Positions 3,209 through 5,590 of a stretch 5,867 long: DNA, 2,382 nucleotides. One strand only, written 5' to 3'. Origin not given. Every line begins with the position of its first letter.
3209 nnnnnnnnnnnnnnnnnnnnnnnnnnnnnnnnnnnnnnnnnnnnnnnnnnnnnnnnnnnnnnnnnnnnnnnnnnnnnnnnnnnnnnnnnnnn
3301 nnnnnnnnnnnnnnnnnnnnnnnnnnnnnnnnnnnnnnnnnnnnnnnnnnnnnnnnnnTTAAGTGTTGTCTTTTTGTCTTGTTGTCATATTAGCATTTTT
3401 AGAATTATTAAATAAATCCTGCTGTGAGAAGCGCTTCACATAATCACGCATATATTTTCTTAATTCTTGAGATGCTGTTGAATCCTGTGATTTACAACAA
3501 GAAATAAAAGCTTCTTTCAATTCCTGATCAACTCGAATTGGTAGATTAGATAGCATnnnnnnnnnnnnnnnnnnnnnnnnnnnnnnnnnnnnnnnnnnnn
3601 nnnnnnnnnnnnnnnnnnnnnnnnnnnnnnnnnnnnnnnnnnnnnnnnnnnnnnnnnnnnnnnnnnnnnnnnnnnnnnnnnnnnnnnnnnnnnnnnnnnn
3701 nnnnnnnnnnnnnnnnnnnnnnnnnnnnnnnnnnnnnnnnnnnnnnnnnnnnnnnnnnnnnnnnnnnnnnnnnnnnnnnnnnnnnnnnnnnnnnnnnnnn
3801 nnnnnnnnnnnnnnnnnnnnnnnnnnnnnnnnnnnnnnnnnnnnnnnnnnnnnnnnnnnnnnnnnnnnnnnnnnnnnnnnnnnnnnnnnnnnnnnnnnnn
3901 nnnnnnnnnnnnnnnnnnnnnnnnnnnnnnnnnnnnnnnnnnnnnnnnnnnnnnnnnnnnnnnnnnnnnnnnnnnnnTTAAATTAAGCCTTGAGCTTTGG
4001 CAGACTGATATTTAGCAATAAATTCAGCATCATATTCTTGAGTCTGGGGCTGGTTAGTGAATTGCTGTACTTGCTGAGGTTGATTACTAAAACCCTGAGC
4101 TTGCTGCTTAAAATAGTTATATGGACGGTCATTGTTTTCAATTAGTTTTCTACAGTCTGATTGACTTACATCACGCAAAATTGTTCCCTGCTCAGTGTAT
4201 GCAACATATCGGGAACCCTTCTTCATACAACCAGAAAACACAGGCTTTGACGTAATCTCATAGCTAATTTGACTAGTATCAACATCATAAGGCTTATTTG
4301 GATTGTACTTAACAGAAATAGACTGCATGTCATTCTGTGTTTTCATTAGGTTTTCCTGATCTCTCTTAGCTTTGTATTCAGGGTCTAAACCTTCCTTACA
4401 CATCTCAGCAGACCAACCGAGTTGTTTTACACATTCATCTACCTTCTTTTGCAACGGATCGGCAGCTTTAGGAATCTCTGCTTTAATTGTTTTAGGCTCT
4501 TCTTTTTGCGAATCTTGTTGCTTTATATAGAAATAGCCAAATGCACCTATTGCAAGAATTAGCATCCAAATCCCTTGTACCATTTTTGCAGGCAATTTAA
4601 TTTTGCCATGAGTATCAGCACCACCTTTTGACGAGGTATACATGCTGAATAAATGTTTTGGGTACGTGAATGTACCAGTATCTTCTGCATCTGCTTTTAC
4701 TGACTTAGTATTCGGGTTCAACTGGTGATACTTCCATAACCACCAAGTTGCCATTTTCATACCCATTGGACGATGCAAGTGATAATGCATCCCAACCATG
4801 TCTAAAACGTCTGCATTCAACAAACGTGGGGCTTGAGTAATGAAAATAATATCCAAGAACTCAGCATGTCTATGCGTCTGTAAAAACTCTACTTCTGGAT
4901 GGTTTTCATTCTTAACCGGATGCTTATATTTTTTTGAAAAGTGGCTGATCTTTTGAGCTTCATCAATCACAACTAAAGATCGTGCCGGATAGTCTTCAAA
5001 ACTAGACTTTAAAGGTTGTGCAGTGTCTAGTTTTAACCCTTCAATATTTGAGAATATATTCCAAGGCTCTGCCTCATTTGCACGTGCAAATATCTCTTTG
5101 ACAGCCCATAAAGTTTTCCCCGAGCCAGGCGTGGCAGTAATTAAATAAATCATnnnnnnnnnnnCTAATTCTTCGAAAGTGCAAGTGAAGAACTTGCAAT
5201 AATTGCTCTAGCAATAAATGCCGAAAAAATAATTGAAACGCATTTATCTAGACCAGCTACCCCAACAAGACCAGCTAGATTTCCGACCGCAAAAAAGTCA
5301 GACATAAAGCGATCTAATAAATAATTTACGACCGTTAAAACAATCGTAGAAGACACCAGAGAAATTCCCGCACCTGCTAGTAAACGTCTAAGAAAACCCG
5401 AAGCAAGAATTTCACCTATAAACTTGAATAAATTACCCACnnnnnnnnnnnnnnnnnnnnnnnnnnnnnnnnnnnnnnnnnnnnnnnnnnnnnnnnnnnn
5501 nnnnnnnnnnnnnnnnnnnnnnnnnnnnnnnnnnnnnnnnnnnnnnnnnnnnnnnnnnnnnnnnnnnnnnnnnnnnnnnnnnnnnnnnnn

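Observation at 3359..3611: Autoregulatory RHH repressor module with helical-turn-spaced palindromic operators, insulated from Rep by a bidirectional terminator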

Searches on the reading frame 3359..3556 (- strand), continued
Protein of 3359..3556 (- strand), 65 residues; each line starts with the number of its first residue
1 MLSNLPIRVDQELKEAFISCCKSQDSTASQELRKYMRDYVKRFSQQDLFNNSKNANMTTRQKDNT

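Call 47: find_encoding_contigs(protein=P0001, flank=6000, max_places=3)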
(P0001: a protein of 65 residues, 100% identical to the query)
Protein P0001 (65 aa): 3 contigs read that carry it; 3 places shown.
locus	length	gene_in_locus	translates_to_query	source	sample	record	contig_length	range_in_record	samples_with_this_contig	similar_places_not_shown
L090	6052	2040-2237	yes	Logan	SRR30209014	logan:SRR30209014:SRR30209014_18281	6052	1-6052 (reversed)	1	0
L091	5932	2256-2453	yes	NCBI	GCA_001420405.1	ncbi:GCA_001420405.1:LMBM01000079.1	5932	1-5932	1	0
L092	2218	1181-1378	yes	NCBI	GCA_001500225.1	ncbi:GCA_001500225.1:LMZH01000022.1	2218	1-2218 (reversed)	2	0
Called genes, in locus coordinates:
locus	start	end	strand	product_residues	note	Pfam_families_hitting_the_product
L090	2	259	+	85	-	?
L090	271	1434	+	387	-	PF05707:Zot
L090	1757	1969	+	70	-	-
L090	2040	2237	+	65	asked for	PF19839:RHH_9 (weak)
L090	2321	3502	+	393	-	PF01446:Rep_1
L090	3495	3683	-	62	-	-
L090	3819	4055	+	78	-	-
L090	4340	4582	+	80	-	-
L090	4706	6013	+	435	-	-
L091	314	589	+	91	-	-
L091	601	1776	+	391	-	PF05707:Zot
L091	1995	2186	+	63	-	-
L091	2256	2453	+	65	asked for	PF19839:RHH_9 (weak)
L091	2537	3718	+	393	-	PF01446:Rep_1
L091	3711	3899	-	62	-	-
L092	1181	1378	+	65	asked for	PF19839:RHH_9 (weak)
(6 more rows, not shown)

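Call 93: search_protein_families(library=pfam, proteins=[L008:2727-3122:+], max_evalue=0.1)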
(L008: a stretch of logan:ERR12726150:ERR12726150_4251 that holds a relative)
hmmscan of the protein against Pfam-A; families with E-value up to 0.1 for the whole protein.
L008:2727-3122:+ (131 aa): 9 families
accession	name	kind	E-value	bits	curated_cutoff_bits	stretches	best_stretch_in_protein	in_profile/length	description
PF13479.12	AAA_24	-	0.0038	17.5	27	1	28-64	3-36/195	AAA domain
PF00503.26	G-alpha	-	0.028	14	48.8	1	14-73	12-63/333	G-protein alpha subunit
PF13191.12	AAA_16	-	0.041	14.8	32.6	1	30-55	27-52/167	AAA ATPase domain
PF13555.12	AAA_29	-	0.057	13.6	27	1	25-43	18-38/61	P-loop containing region of AAA domain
PF13238.12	AAA_18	-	0.064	14.1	29.4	1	30-64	1-25/128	AAA domain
PF21067.2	Rota_NS35_N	-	0.066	13.6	27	1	42-82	55-94/143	Rotavirus non-structural protein 35, N-terminal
PF13401.12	AAA_22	-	0.072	13.9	27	1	30-65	8-45/130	AAA domain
PF06745.19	ATPase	-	0.087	12.6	26.6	0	29-48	21-40/231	KaiC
PF13173.12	AAA_14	-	0.09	13.2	27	0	30-71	5-47/129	AAA domain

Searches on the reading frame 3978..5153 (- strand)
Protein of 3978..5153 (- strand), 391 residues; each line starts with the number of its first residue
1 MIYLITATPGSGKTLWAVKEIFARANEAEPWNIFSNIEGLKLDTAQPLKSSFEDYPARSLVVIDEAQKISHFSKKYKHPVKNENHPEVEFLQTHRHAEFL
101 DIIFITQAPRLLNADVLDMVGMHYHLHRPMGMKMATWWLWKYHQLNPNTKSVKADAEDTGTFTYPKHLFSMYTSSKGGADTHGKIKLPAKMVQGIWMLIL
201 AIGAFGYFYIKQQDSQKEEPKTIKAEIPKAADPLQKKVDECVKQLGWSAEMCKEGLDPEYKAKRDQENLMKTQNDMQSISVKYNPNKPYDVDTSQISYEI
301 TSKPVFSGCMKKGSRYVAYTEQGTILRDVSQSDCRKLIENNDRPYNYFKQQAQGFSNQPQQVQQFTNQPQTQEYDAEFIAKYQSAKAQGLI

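Call 3: search_protein_families(library=pfam, proteins=[window:3978-5153:-], max_evalue=1)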
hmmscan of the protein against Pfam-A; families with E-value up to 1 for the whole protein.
window:3978-5153:- (391 aa): 8 families
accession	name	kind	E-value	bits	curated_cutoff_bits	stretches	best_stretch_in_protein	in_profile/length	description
PF05707.18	Zot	-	2.1e-14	53.9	20.3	2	57-176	81-194/197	Zonular occludens toxin (Zot)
PF25199.1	nSTAND_NTPase5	-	0.00098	19.4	34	1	2-98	43-136/145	Novel STAND NTPase 5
PF13173.12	AAA_14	-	0.0077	16.7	27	1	9-89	11-92/129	AAA domain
PF02203.21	TarH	-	0.036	14.4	25.2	1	49-102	98-150/177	Tar ligand binding domain homologue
PF13401.12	AAA_22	-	0.041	14.6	27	0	53-71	80-98/130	AAA domain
PF00004.35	AAA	-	0.14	13.1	21.2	1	4-76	2-74/131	ATPase family associated with various cellular activities (AAA)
PF13245.12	AAA_19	-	0.17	12.5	25.1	0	3-23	14-33/134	AAA domain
PF04277.18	OAD_gamma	-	0.27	12.4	27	1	196-235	19-57/76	Oxaloacetate decarboxylase, gamma chain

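Call 4: search_protein_families(library=phrogs, proteins=[window:3978-5153:-], max_evalue=1)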
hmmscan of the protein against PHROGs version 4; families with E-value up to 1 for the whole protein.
window:3978-5153:- (391 aa): 6 families
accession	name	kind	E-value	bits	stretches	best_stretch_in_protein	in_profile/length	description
phrog_197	-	moron, auxiliary metabolic gene and host takeover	4.9e-71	241.6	1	1-372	27-384/486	Zot-like toxin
phrog_1041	-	moron, auxiliary metabolic gene and host takeover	2.1e-19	71.3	1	27-281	50-328/420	CTXphi Zot-like toxin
phrog_11271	-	head and packaging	0.029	15.3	1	52-115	82-138/145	head morphogenesis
phrog_25505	-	unknown function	0.096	14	0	203-249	66-112/158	-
phrog_739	-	lysis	0.11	13.8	1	192-271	4-87/122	Rz-like spanin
phrog_2682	-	unknown function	0.32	12.9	1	195-225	4-34/52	-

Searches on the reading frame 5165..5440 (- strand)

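Call 3: search_protein_families(library=pfam, proteins=[window:5165-5440:-], max_evalue=1)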
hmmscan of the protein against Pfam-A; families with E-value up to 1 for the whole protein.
window:5165-5440:- (91 aa): 1 family
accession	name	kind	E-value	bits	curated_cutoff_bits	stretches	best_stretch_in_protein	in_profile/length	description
PF10734.14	DUF2523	-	4.9e-06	27.4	22.1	1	7-81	4-78/80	Protein of unknown function (DUF2523)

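Call 4: search_protein_families(library=phrogs, proteins=[window:5165-5440:-], max_evalue=1)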
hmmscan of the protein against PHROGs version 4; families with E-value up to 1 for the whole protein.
window:5165-5440:- (91 aa): 2 families
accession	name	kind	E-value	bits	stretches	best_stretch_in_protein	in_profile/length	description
phrog_1242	-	head and packaging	5e-16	59.6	1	4-90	6-92/97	minor head protein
phrog_306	-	head and packaging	0.13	14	1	53-80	82-109/115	minor head protein Ace-like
